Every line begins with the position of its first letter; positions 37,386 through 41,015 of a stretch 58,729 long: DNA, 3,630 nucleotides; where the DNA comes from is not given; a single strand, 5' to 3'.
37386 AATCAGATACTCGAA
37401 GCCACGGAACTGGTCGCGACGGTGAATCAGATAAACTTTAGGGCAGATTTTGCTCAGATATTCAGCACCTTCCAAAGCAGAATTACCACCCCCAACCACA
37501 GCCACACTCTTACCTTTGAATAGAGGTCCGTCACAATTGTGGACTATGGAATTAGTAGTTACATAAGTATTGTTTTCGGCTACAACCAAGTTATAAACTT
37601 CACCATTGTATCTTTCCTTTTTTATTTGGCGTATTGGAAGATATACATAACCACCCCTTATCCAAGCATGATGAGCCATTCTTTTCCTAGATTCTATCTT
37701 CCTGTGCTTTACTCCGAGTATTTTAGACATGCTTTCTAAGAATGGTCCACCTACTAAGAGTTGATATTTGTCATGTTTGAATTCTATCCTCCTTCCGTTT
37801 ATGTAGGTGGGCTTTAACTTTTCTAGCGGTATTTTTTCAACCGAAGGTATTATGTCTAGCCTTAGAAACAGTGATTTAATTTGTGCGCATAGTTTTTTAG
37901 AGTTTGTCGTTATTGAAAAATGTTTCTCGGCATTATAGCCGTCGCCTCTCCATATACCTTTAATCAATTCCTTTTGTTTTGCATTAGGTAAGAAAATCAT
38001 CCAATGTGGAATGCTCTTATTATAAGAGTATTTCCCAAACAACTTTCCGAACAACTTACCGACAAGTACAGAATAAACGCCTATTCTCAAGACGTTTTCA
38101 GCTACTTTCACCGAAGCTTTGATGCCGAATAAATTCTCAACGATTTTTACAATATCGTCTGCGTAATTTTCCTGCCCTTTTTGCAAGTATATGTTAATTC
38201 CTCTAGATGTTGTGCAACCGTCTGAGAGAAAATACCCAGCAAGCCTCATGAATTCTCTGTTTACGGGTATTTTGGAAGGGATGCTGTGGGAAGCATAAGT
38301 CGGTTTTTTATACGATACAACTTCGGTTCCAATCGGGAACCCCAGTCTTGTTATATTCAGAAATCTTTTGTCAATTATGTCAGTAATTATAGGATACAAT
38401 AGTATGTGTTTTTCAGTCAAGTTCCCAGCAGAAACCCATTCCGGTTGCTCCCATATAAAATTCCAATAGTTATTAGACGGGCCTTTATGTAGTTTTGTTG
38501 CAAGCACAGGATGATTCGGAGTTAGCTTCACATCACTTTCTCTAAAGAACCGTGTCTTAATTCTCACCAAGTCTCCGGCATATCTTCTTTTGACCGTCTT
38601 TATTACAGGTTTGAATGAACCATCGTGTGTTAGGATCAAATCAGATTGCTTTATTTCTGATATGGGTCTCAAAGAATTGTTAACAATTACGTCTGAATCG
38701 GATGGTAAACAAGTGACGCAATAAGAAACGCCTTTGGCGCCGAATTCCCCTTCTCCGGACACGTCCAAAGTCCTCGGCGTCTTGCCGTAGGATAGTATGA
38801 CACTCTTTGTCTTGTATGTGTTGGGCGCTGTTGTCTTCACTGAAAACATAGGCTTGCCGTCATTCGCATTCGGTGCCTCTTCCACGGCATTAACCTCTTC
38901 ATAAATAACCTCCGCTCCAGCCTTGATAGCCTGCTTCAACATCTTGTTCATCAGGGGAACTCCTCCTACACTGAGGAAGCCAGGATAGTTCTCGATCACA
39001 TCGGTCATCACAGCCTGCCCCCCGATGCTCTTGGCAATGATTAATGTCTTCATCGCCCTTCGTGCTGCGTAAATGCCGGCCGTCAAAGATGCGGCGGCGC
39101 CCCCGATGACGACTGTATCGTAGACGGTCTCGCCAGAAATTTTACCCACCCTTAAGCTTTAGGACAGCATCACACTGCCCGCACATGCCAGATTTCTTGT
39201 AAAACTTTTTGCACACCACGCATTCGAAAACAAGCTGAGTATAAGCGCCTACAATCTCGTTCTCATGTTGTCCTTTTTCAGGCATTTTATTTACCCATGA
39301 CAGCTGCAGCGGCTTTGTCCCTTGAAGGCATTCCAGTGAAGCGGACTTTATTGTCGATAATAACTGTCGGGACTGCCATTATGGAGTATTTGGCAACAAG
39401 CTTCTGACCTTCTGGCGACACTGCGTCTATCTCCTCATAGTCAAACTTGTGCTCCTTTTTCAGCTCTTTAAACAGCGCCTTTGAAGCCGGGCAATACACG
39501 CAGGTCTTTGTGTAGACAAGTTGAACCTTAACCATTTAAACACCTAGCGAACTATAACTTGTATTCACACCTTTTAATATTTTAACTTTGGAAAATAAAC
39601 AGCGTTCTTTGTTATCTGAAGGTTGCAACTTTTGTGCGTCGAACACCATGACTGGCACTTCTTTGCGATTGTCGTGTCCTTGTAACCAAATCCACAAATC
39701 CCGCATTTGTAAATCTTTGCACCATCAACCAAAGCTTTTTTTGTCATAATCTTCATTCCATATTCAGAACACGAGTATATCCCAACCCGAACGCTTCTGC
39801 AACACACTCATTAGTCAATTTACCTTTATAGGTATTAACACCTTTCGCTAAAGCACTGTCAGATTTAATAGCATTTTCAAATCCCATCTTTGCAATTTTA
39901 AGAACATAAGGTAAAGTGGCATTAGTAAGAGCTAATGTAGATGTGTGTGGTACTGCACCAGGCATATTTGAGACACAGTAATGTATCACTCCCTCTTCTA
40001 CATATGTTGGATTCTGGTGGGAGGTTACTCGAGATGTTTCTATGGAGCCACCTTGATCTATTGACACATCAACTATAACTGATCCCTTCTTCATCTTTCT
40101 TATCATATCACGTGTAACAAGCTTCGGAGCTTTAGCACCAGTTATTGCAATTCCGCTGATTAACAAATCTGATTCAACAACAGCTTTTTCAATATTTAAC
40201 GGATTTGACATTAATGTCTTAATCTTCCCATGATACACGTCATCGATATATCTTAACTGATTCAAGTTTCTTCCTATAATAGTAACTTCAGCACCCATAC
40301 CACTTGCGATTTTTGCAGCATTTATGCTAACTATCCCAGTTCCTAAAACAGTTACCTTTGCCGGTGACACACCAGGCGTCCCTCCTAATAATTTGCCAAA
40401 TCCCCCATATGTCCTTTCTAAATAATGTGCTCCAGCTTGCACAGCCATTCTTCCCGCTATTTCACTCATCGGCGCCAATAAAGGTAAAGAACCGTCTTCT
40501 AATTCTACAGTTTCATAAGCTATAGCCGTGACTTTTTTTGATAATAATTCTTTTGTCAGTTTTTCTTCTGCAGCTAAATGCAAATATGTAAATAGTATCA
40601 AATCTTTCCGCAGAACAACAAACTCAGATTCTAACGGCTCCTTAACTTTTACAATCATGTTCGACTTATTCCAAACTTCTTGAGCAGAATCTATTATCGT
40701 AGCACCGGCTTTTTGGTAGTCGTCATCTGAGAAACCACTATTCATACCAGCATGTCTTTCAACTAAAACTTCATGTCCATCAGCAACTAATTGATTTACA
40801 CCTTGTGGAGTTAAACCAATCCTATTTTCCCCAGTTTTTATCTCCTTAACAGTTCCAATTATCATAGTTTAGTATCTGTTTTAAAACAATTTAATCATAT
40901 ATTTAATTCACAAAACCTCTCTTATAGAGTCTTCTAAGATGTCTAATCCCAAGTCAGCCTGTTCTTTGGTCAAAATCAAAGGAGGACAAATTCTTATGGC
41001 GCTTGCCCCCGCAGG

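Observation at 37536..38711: Intein inserted inside the redox-active CxxC of thioredoxin reductase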

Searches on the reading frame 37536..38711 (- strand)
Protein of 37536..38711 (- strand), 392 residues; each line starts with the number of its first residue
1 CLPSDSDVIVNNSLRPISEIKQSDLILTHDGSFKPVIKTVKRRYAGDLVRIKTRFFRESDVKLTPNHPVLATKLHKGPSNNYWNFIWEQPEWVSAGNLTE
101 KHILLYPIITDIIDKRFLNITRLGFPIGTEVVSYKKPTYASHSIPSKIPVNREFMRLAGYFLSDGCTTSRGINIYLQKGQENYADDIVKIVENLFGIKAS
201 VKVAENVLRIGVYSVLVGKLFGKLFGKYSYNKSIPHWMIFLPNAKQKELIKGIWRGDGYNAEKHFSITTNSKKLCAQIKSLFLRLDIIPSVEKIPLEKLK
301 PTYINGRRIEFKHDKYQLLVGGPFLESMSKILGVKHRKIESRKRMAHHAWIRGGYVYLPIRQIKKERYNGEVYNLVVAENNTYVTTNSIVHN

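Call 19: search_solved_structures(query=window:37536-38711:-, max_evalue=0.01, show_alignments=2)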
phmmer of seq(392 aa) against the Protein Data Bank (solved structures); distinct sequences matched with E-value up to 0.01: 2.
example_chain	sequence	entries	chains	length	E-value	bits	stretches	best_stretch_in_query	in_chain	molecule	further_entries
2cw7_A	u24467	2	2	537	8.6e-05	24.8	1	135-385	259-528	Endonuclease PI-PkoII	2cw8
2jmz_A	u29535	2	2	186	0.0041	19.3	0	34-74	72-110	Hypothetical protein MJ0781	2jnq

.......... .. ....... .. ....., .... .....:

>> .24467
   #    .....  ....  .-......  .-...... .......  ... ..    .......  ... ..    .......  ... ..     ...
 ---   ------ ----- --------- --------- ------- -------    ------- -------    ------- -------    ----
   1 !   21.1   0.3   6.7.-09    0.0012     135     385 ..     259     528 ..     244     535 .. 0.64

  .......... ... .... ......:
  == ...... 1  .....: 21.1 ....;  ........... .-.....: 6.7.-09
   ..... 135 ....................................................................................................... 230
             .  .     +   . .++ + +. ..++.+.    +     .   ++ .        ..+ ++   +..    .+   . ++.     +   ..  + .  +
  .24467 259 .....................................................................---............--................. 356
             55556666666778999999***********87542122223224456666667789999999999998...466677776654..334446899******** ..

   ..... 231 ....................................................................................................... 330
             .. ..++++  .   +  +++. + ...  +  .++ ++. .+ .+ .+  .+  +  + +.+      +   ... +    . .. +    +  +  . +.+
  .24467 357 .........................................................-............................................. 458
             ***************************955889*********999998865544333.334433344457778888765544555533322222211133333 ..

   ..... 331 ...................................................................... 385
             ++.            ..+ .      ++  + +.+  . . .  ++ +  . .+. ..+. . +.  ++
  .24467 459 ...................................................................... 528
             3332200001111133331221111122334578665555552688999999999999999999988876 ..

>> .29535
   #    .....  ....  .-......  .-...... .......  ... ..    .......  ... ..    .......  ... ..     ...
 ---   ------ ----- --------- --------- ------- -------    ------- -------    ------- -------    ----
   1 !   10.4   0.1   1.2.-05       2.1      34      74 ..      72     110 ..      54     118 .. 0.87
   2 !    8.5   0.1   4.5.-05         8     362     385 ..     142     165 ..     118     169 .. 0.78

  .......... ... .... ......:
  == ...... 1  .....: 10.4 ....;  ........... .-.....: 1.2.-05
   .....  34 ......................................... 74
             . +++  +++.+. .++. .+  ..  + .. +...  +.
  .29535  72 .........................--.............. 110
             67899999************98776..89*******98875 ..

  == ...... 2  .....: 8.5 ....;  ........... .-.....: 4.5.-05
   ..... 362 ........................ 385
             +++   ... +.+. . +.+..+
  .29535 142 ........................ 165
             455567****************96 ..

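Call 23: find_related_loci(query=A1, collection=genome_contigs, flank=2500)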
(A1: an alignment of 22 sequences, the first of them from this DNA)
Query A1 (392 aa) in genome_contigs; peptide patterns used: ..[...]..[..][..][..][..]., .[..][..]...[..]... (x = any residue, [..] = any of these).
598 stretches matched a pattern (row limit reached: there are more); 520 encode a relative of the query (tblastn E <= 1e-3); the best 80 are kept; 80 distinct loci.
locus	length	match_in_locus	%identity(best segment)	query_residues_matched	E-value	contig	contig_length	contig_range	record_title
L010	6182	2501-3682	47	1-392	8e-121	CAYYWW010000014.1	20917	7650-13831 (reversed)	MAG TPA_asm: uncultured archaeon isolate binchicken_co256_26 genome assembly, contig: NODE_5066_length_20917_cov_9.15324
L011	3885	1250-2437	46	1-392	1e-122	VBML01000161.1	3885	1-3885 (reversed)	MAG: Methanobacteriota archaeon isolate EA_22 14_0929_05_40cm_scaffold_34036, whole genome shotgun sequence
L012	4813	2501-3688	47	1-392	4e-120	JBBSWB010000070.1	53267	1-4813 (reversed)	MAG: Nanoarchaeota archaeon isolate H41-bin204_1 H41_bin204_1_000000000070, whole genome shotgun sequence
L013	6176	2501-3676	47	1-392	2e-118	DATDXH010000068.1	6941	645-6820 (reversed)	MAG TPA_asm: archaeon isolate SMAG_U8133 k141_1608301, whole genome shotgun sequence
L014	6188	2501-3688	46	1-392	1e-116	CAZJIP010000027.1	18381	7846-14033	MAG TPA_asm: uncultured Methanomassiliicoccales archaeon isolate SRP093762_co1_91 genome assembly, contig: NODE_1818_len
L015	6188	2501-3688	47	1-392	3e-116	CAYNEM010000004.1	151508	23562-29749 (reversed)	MAG TPA_asm: uncultured Methanomassiliicoccales archaeon isolate SRP119689_co1_217 genome assembly, contig: NODE_69_leng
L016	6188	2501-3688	45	1-392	2e-118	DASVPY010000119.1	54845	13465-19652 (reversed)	MAG TPA_asm: Pyrinomonadaceae bacterium isolate SMAG_U3191 k141_314818, whole genome shotgun sequence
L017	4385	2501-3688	44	1-392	1e-111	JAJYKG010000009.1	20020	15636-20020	MAG: Thermoplasmata archaeon isolate DBS2-1.bin2 NODE_4756_length_20020_cov_1.221636, whole genome shotgun sequence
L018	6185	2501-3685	44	1-392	2e-108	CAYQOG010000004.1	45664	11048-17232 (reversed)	MAG TPA_asm: Candidatus Micrarchaeota archaeon isolate SRP226684_co1_186 genome assembly, contig: NODE_375_length_45664_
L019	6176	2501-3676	46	1-392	7e-107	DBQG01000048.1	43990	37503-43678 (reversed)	MAG TPA_asm: Patescibacteria group bacterium UBA1400 UBA1400_contig_4125, whole genome shotgun sequence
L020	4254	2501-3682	42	1-392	2e-107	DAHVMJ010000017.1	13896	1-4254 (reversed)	MAG TPA_asm: Candidatus Micrarchaeota archaeon isolate clean546 NODE_17_length_13896_cov_6.130762, whole genome shotgun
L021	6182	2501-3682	43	1-392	2e-105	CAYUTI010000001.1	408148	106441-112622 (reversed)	MAG TPA_asm: Candidatus Woesearchaeota archaeon isolate SRP319275_co4_113 genome assembly, contig: NODE_6_length_408148_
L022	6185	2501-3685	44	1-392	4e-104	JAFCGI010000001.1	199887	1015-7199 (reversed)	Candidatus Pacearchaeota archaeon isolate Meg22_810_Bin_147 Meg22_810_Bin_147_scaffold_19, whole genome shotgun sequence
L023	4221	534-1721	41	1-392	1e-101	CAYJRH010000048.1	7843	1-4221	MAG TPA_asm: uncultured archaeon isolate ERP125453_co1_38 genome assembly, contig: NODE_11510_length_7843_cov_28.888418,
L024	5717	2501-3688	42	1-392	2e-101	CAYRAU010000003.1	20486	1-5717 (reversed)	MAG TPA_asm: Candidatus Woesearchaeota archaeon isolate SRP050083_co3_231 genome assembly, contig: NODE_1906_length_2048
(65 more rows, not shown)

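Call 37: search_protein_families(library=ncbifam, proteins=[window:37536-38711:-], max_evalue=0.001)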
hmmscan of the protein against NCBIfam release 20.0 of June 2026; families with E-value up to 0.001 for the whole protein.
window:37536-38711:- (392 aa): 6 families
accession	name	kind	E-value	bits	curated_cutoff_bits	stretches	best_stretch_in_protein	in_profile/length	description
NF045703.1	rSAM_Tes_intein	exception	3.3e-22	78.2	1700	1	140-389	357-606/1040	tetraether lipid synthase Tes, intein-containing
NF007072.0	PRK09519.1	equivalog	9.6e-08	30.8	1024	1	148-321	357-542/790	intein-containing recombinase RecA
NF011418.0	PRK14845.1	equivalog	1.1e-07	30.1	756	1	7-309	50-289/1049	translation initiation factor IF-2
NF011303.0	PRK14715.1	equivalog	2.8e-06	24.7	1585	1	153-283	1119-1253/1627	DNA-directed DNA polymerase II large subunit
NF011491.0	PRK14898.1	equivalog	7.8e-06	24.2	783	1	136-288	227-381/860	DNA-directed RNA polymerase subunit A''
TIGR01445.1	intein_Nterm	domain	0.00012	23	24.5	1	1-70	1-82/83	intein N-terminal splicing region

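Call 44: predict_structure(alignment_id=A1)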
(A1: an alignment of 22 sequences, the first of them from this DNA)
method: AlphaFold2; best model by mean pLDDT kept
length: 392 residues; sequences in the alignment: 22
mean_pLDDT: 92.7   pTM: 0.91
mean pLDDT of the five models: 92.7, 92.1, 91.7, 90.9, 90.8
residues with pLDDT >= 90: 315; 70-90: 68; 50-70: 9; < 50: 0
segments of 3 or more residues with pLDDT < 50: none
pLDDT, mean of each block of 10 residues (from residue 1): 96 94 95 96 97 95 97 85 84 97 96 93 76 72 89 97 93 92 96 95 91 93 92 95 98 93 95 96 97 94 84 95 95 93 87 94 97 93 96 92
secondary structure, 60 per line:
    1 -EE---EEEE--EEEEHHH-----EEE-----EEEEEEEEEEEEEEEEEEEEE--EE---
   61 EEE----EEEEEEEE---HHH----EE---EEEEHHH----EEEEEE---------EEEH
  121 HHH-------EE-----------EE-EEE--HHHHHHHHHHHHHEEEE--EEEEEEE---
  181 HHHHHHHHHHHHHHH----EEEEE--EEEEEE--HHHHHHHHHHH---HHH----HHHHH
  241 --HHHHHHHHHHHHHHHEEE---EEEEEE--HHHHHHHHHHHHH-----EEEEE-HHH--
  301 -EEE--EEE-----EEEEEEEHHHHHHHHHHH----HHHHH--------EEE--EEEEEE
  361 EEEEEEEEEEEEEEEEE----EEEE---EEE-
elements in order: E7-10 E13-16 E25-27 E33-53 E61-63 E68-75 E91-94 E102-107 E117-119 H120-123 E147-149 H152-164 E165-168 E171-177 H181-195 E200-204 E207-212 H215-225 H236-240 H243-257 E258-260 E264-269 H272-284 E290-294 E302-304 E307-309 E315-321 H322-332 H337-341 E350-352 E355-377 E382-385 E389-391

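Call 47: fold_search(model_id=the predicted structure, library=pdb)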
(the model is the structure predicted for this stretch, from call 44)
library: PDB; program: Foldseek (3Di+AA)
matches with E <= 10: 712; with E <= 0.001: 66
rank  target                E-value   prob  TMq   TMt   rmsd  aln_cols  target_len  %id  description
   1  7qsu                  2.9e-21  1.00  0.69  0.74   5.5       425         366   16  Crystal structure of homing endonuclease-associated TliVMA intein (C1A, d333-339) (released 2022-03-30)
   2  7qss                  1.7e-20  1.00  0.68  0.62   6.5       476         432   16  Crystal structure of homing endonuclease-associated TliVMA intein (C1A) (released 2022-03-30)
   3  1vde_A                1.7e-18  1.00  0.55  0.51   9.5       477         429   13  PI-SCEI, A HOMING ENDONUCLEASE WITH PROTEIN SPLICING ACTIVITY (released 1998-04-08)
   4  1ef0_A                2.2e-18  1.00  0.57  0.54   8.6       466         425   12  CRYSTAL STRUCTURE OF PI-SCEI MINIPRECURSOR (released 2000-06-07)
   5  2cw7                  8.3e-18  1.00  0.63  0.47  10.3       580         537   14  Crystal structure of intein homing endonuclease II (released 2006-04-18)
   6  1vde_B                1.4e-17  1.00  0.57  0.54   8.6       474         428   13  PI-SCEI, A HOMING ENDONUCLEASE WITH PROTEIN SPLICING ACTIVITY (released 1998-04-08)
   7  1jva_A                2.0e-16  1.00  0.56  0.52   9.3       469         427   12  CRYSTAL STRUCTURE OF THE VMA1-DERIVED ENDONUCLEASE BEARING THE N AND C EXTEIN PROPEPTIDES (released 2002-08-29)
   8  7qst                  4.6e-16  1.00  0.59  0.63  11.2       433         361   15  Crystal structure of homing endonuclease-associated PhoVMA intein (C1A) (released 2022-03-30)
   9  1lws_A                5.7e-16  1.00  0.57  0.53   8.9       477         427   13  Crystal structure of the intein homing endonuclease PI-SceI bound to its recognition sequence (released 2002-09-27)
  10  1jva_B                6.1e-16  1.00  0.55  0.51   8.4       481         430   12  CRYSTAL STRUCTURE OF THE VMA1-DERIVED ENDONUCLEASE BEARING THE N AND C EXTEIN PROPEPTIDES (released 2002-08-29)
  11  1dfa                  1.1e-15  1.00  0.53  0.51   9.3       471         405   14  CRYSTAL STRUCTURE OF PI-SCEI IN C2 SPACE GROUP (released 1999-12-08)
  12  1lwt_A                1.4e-14  1.00  0.58  0.53   7.7       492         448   12  Crystal structure of the intein homing endonuclease PI-SceI bound to its substrate DNA (Ca2+ free) (released 2002-09-27)
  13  1um2_A                2.1e-14  1.00  0.54  0.52  10.0       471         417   12  Crystal Structure of the Vma1-Derived Endonuclease with the Ligated Extein Segment (released 2004-09-22)
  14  1um2_B                2.5e-14  1.00  0.56  0.53   8.8       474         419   12  Crystal Structure of the Vma1-Derived Endonuclease with the Ligated Extein Segment (released 2004-09-22)
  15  1ef0_B                9.6e-14  1.00  0.52  0.52   8.6       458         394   13  CRYSTAL STRUCTURE OF PI-SCEI MINIPRECURSOR (released 2000-06-07)
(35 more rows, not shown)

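Call 59: search_protein_representatives(alignment_id=A1)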
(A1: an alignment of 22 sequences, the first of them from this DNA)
Query: 22 sequences, 395 profile positions. Proteins with E-value up to 0.001 (for the whole library): 20274; up to 1e-10: 10274; up to 1e-30: 2513. The best 150 are listed.
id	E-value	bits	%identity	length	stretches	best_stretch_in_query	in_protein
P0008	8.5e-173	591.0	-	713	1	1-395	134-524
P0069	7.7e-172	587.9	-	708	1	1-395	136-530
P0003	2.4e-170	583.0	-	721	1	1-395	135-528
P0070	2.7e-159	546.6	-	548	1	1-395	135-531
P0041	5.5e-154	529.1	-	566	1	1-395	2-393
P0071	1.5e-153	527.7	-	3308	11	1-298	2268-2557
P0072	7.7e-153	525.3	-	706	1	1-395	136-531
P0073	8.4e-153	525.2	-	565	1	16-395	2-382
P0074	1.3e-150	518.0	-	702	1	1-395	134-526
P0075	2.7e-146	503.8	-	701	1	1-395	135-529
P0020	5.9e-145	499.4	-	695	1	1-395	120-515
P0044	2.9e-141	487.2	-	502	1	1-361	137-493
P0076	8.0e-135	466.0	-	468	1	1-334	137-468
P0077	3.0e-131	454.2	-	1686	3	1-395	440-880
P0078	3.6e-127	440.8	-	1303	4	117-395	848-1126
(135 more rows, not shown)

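Call 64: find_related_loci(query=A1, collection=viral_contigs, flank=1500)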
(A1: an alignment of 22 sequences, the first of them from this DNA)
Query A1 (392 aa) in viral_contigs; peptide patterns used: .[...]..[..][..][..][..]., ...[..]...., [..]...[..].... (x = any residue, [..] = any of these).
229 stretches matched a pattern; 125 encode a relative of the query (tblastn E <= 1e-3); the best 80 are kept; 80 distinct loci.
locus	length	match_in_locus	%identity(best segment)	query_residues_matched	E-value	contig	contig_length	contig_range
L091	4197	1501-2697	31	1-392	6e-55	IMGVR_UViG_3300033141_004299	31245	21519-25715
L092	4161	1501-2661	25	1-392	2e-40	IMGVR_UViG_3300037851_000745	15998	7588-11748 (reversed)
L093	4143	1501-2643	27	1-392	2e-40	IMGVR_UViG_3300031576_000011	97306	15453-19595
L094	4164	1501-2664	27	1-392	8e-40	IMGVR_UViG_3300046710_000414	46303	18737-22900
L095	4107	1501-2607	29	1-392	2e-39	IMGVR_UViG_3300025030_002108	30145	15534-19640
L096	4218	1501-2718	31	1-392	7e-38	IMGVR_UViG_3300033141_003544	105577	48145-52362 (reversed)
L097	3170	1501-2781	25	1-392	1e-33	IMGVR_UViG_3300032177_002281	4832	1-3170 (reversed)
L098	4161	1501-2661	26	1-392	9e-40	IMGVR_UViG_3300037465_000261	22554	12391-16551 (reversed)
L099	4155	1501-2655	25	1-392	1e-32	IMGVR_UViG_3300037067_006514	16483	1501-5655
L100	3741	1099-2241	25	1-392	5e-32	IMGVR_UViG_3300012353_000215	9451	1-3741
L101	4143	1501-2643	28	1-392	1e-31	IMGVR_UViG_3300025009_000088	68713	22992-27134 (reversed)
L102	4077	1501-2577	25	9-392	7e-30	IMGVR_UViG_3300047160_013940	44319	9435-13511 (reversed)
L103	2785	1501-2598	26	1-392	2e-29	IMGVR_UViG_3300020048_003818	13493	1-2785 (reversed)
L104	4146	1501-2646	27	1-392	6e-41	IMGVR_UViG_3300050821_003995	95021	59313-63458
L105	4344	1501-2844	25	1-392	1e-28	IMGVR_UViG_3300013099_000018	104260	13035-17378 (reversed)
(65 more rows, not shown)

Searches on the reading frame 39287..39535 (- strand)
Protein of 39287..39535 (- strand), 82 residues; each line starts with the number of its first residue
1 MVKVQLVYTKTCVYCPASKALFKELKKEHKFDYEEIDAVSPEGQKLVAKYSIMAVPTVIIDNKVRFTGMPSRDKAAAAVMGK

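Call 33: search_protein_families(library=pfam, proteins=[window:39287-39535:-], max_evalue=0.001)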
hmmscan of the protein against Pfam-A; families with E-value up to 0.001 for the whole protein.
window:39287-39535:- (82 aa): 3 families
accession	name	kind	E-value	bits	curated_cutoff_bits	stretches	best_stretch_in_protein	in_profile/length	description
PF13192.12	Thioredoxin_3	-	7.3e-13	48.8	24.8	1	3-76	2-72/76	Thioredoxin domain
PF00462.30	Glutaredoxin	-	1.5e-07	32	22.9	1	8-64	5-59/60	Glutaredoxin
PF05768.20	Glrx-like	-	0.00015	22.4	26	1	3-63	1-58/77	Glutaredoxin-like domain (DUF836)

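Call 37: search_protein_families(library=ncbifam, proteins=[window:39287-39535:-], max_evalue=0.001)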
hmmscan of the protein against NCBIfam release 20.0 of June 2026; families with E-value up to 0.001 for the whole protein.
window:39287-39535:- (82 aa): 8 families
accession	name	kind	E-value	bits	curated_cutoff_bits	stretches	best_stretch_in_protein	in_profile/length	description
TIGR00411.1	redox_disulf_1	equivalog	6.5e-14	51.8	92.75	1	2-78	1-77/82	MJ0307 family thioredoxin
TIGR02187.2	PDO_seleno_TRX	equivalog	4.1e-10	39.3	185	1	2-80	130-207/209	protein disulfide oxidoreductase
TIGR02196.1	GlrX_YruB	hypoth_equivalog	7.3e-06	26.4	88.55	1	4-64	2-60/74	glutaredoxin-like protein, YruB-family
TIGR00412.2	redox_disulf_2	subfamily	3.2e-05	24.2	62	1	7-73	4-68/75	MTH895/ArsE family thioredoxin-like protein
NF007923.0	PRK10638.1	equivalog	0.00011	22.1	129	1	1-63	1-61/83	glutaredoxin 3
TIGR02181.1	GRX_bact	equivalog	0.00035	20.8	90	1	7-63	3-59/80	glutaredoxin 3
NF041212.1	Uxx_star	subfamily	0.00039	20.6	66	1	7-65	3-61/70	Uxx-star family glutaredoxin-like (seleno)protein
TIGR02194.1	GlrX_NrdH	subfamily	0.00072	19.7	85.75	1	7-69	3-63/72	glutaredoxin-like protein NrdH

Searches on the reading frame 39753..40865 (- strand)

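Call 33: search_protein_families(library=pfam, proteins=[window:39753-40865:-], max_evalue=0.001)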
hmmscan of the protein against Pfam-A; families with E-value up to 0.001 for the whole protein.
window:39753-40865:- (370 aa): 5 families
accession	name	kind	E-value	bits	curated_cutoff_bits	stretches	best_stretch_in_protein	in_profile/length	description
PF01262.27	AlaDh_PNT_C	-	1.9e-82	276.3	23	1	141-352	1-213/214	Alanine dehydrogenase/PNT, C-terminal domain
PF05222.21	AlaDh_PNT_N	-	1.3e-49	168.3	30.4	1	5-137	2-136/136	Alanine dehydrogenase/PNT, N-terminal domain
PF02826.25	2-Hacid_dh_C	-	1e-05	25.5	25.1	1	166-268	34-127/178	D-isomer specific 2-hydroxyacid dehydrogenase, NAD binding domain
PF01488.26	Shikimate_DH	-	4.1e-05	24.1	24.3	1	166-269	10-113/138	Shikimate / quinate 5-dehydrogenase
PF00070.33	Pyr_redox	-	0.00045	21.1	22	0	170-209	1-40/82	Pyridine nucleotide-disulphide oxidoreductase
